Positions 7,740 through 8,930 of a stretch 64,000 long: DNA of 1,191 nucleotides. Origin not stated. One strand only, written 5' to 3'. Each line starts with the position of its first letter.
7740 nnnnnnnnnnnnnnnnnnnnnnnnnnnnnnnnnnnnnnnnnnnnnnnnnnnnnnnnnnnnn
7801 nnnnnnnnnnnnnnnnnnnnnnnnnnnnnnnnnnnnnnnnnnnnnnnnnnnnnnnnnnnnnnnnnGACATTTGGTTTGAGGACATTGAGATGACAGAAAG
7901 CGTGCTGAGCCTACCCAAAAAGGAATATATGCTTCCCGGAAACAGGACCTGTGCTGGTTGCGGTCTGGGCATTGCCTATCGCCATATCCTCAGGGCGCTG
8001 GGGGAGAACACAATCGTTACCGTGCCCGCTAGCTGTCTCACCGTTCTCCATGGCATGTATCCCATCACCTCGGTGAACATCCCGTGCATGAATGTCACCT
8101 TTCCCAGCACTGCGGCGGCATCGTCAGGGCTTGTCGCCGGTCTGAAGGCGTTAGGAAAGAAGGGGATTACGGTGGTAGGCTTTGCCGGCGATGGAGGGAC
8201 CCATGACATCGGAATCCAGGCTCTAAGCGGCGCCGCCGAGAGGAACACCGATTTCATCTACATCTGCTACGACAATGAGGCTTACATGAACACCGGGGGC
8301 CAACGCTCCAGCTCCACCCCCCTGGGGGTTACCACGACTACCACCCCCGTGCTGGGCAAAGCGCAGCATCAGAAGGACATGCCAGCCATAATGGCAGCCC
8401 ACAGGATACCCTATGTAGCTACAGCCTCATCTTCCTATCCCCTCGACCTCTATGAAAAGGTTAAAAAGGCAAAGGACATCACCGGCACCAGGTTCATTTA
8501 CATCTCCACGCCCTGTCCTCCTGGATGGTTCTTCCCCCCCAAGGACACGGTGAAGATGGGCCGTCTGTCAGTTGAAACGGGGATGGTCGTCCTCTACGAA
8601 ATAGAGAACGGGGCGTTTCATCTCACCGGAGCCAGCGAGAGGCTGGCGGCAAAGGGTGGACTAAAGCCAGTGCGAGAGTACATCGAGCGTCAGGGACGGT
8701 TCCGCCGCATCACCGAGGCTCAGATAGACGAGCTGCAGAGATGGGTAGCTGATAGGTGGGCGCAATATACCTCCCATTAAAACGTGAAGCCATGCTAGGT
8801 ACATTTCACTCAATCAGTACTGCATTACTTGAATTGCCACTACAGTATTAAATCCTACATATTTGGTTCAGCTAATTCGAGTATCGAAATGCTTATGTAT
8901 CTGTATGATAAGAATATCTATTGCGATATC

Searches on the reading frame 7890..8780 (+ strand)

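Call 9: search_protein_families(library=pfam, proteins=[window:7890-8780:+], max_evalue=0.001)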
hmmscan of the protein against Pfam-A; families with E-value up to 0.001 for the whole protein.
window:7890-8780:+ (296 aa): 1 family
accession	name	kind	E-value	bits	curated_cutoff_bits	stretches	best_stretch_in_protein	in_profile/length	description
PF02775.26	TPP_enzyme_C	-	3.2e-18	66.4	21.9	1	70-203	33-149/151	Thiamine pyrophosphate enzyme, C-terminal TPP binding domain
